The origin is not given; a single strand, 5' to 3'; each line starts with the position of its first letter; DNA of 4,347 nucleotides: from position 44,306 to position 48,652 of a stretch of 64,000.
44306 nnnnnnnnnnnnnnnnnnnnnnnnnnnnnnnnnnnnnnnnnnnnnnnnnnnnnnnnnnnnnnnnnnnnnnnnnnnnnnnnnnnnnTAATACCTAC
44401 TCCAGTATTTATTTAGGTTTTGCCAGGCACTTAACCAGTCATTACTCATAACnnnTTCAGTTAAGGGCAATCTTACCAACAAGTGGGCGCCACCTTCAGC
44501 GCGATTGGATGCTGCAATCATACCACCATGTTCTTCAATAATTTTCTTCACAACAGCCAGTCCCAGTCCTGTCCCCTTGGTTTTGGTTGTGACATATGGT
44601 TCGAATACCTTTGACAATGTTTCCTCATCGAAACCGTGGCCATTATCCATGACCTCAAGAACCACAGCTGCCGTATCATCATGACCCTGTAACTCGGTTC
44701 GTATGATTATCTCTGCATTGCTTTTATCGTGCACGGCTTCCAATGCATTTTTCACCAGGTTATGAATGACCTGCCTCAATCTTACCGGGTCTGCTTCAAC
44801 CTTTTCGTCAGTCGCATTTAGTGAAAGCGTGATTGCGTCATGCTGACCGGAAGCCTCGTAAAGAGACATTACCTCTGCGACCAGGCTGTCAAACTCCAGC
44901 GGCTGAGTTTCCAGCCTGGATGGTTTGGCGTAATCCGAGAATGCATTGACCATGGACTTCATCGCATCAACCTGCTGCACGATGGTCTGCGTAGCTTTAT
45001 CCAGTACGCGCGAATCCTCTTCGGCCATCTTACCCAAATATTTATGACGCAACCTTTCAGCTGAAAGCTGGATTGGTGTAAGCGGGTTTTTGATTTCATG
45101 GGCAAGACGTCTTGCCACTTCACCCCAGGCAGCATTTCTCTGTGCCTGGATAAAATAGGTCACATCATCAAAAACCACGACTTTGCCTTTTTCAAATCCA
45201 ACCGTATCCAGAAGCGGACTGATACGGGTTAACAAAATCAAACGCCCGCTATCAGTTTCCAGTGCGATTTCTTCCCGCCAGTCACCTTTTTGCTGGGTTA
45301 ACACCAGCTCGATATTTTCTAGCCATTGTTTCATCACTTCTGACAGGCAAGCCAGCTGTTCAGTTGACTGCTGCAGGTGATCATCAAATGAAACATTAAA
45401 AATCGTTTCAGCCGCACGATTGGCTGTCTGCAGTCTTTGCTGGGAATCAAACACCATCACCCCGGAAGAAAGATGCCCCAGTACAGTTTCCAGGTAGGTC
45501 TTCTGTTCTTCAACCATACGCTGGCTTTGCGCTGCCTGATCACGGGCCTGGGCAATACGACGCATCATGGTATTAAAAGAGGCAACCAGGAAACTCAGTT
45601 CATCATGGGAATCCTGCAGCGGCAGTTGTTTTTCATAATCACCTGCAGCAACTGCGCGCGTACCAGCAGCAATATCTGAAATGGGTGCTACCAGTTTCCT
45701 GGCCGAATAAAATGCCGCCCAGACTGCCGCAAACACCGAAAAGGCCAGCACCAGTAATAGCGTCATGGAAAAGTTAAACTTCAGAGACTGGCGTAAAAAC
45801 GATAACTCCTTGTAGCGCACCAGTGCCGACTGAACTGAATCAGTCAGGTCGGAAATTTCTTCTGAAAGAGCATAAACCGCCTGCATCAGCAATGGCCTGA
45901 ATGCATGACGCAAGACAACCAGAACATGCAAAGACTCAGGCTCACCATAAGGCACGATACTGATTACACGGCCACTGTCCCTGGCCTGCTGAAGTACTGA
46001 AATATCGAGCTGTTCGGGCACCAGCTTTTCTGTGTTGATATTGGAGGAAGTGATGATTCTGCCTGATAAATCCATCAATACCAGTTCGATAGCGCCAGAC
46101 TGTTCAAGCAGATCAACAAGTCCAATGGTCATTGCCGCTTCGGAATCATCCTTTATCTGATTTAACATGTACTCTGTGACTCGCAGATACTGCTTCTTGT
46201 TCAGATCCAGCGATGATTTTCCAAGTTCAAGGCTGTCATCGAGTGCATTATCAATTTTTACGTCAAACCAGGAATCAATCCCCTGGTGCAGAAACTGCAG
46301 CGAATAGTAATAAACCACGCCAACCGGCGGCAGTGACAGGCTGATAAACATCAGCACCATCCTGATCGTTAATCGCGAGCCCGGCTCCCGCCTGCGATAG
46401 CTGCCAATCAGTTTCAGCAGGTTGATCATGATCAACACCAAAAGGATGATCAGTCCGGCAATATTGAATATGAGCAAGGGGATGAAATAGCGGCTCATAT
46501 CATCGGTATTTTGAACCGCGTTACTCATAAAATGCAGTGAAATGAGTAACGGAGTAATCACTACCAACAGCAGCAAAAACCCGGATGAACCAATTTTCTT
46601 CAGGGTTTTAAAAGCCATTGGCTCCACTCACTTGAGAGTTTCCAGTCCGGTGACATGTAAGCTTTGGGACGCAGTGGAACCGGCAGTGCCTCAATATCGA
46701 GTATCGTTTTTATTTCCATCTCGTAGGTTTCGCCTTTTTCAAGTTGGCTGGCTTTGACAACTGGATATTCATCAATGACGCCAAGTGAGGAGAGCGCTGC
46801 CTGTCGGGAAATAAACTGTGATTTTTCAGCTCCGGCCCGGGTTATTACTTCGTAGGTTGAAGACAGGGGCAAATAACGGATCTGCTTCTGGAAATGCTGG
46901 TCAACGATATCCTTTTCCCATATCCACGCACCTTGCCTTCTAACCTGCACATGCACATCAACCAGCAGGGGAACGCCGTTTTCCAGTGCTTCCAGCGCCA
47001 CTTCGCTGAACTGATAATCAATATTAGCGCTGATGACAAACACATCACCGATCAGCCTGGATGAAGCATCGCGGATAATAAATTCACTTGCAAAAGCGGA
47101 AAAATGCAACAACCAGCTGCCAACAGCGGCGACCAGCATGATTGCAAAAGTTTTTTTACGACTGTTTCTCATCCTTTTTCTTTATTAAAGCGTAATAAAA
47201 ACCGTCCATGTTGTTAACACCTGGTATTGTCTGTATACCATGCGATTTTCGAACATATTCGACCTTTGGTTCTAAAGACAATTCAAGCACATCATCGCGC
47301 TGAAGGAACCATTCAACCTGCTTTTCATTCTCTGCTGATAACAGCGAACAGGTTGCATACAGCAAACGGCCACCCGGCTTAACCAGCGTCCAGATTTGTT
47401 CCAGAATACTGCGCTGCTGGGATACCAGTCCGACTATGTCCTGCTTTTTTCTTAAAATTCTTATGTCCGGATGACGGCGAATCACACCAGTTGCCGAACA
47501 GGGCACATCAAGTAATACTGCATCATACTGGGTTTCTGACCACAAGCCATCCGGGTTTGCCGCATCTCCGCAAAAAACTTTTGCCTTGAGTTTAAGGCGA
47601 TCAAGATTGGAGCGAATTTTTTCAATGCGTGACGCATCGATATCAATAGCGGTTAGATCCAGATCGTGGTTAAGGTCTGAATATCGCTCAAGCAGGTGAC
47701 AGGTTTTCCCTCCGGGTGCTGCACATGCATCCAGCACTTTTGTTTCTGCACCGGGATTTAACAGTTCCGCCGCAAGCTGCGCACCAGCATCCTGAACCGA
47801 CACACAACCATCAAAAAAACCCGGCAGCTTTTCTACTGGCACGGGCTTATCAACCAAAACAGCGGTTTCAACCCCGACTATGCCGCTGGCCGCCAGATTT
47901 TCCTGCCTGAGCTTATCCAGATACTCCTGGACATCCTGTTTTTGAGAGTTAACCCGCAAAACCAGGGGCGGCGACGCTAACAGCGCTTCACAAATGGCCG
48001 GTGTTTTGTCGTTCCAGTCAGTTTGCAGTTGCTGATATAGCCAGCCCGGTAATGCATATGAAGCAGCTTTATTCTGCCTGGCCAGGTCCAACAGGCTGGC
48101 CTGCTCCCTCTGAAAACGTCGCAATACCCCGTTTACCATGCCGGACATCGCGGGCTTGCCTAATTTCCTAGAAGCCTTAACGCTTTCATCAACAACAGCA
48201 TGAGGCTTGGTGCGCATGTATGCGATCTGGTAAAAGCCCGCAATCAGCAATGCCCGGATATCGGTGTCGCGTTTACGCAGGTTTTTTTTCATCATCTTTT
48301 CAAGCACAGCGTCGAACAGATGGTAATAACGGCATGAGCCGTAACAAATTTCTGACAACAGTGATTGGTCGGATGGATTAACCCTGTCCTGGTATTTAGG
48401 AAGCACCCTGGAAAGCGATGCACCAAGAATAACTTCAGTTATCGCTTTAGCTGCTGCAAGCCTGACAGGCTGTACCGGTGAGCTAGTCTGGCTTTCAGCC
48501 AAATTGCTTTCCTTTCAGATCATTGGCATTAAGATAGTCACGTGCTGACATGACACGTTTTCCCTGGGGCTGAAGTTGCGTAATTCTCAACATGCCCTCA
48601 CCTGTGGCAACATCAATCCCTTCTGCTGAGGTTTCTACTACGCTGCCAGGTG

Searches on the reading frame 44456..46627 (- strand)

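Call 82: search_protein_families(library=ncbifam, proteins=[window:44456-46627:-], max_evalue=1e-10)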
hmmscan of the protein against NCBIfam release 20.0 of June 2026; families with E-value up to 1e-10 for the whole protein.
window:44456-46627:- (724 aa): 68 families (the best 25 are shown)
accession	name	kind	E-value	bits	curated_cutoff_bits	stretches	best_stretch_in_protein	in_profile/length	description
NF047496.1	HK_LIC11548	equivalog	9.1e-66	222.8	750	2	493-722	352-589/589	LIC_11548 family sensor histidine kinase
NF008468.0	PRK11360.1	equivalog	8.1e-65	219.3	646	1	286-723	194-609/616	two-component system sensor histidine kinase AtoS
NF033092.0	HK_WalK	equivalog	9.4e-45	153.3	725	1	170-721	76-593/594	cell wall metabolism sensor histidine kinase WalK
NF007688.0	PRK10364.1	equivalog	1.1e-43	149.7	479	1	497-722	236-451/460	two-component system sensor histidine kinase ZraS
NF046044.1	PnpS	equivalog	4e-41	141.3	400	1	316-721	2-390/390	two-component system histidine kinase PnpS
NF010411.0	PRK13837.1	equivalog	1.6e-37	128.9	647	1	494-723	443-676/828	two-component system VirA-like sensor kinase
NF007004.0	PRK09467.1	equivalog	1.5e-35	122.9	415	1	509-722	240-436/440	two-component system sensor histidine kinase EnvZ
NF045911.1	TCSHisKinNblS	equivalog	4.5e-32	111.2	1000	1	297-705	185-603/621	two-component system sensor histidine kinase NblS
NF041777.1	sens_FixL_Rhizob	equivalog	3.2e-31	108.5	850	1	494-723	255-482/485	sensor protein FixL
NF008312.0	PRK11100.1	equivalog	1.5e-30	106.4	356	1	506-721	261-473/477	two-component system sensor histidine kinase CreC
NF053867.1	SprKinKinDBac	equivalog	6.1e-30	104.1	775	1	496-723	281-498/500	sporulation kinase KinD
TIGR02966.1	phoR_proteo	equivalog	6.5e-30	104.3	334.2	1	373-714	2-327/333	phosphate regulon sensor histidine kinase PhoR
NF007007.0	PRK09470.1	equivalog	1.2e-27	96.9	486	1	508-723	252-460/463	envelope stress sensor histidine kinase CpxA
NF008293.1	PRK11073.1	equivalog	3.4e-27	95.6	240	1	374-722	4-347/349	nitrogen regulation protein NR(II)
NF052574.1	HisKinEspCMyxo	equivalog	1.7e-26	92.6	1200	1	289-721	200-636/785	serine histidine kinase EspC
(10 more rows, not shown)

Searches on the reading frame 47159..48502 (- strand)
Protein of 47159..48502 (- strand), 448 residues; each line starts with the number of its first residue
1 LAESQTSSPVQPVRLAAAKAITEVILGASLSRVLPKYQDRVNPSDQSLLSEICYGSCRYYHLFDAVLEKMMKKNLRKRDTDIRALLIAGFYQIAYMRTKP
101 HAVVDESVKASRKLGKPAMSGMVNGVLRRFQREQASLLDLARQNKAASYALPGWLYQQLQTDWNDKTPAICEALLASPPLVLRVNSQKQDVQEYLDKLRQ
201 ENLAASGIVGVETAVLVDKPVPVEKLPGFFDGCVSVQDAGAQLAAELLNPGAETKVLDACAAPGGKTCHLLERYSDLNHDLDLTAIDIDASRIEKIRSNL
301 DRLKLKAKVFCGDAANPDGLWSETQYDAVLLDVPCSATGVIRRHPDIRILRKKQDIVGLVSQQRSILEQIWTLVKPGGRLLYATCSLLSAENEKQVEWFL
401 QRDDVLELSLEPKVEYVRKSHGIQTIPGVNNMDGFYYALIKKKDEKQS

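Call 82: search_protein_families(library=ncbifam, proteins=[window:47159-48502:-], max_evalue=1e-10)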
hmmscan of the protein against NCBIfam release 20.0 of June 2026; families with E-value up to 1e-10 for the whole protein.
window:47159-48502:- (448 aa): 9 families
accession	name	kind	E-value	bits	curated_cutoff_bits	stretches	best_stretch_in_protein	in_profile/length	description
NF008149.0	PRK10901.1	equivalog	2.4e-155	517.8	375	1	12-443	10-433/434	16S rRNA (cytosine(967)-C(5))-methyltransferase RsmB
TIGR00563.1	rsmB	equivalog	1e-118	397.2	269.05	1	16-443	3-436/437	16S rRNA (cytosine(967)-C(5))-methyltransferase RsmB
NF011494.0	PRK14902.1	equivalog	3.8e-96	322.6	319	1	29-443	26-443/444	16S rRNA (cytosine(967)-C(5))-methyltransferase RsmB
NF011493.0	PRK14901.1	equivalog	9.8e-95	318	540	1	29-443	25-446/447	16S rRNA (cytosine(967)-C(5))-methyltransferase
NF011495.0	PRK14903.1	equivalog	4.1e-45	154.4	503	1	41-442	34-429/431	16S rRNA (cytosine(967)-C(5))-methyltransferase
TIGR00446.1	nop2p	subfamily_domain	1.4e-39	136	210.45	1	182-442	1-264/264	NOL1/NOP2/sun family putative RNA methylase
NF008898.0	PRK11933.1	equivalog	1.4e-26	93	588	1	182-444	41-312/480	16S rRNA (cytosine(1407)-C(5))-methyltransferase RsmF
NF041567.1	mtaseRsmF_Thermus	equivalog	8.8e-26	90.5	690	1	227-407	67-243/443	16S rRNA (cytosine(1407)-C(5))-methyltransferase RsmF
NF040814.1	tRNA_cyt_mtase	equivalog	3.3e-22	78.9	550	1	181-405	36-254/305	tRNA (cytosine(49)-C(5))-methyltransferase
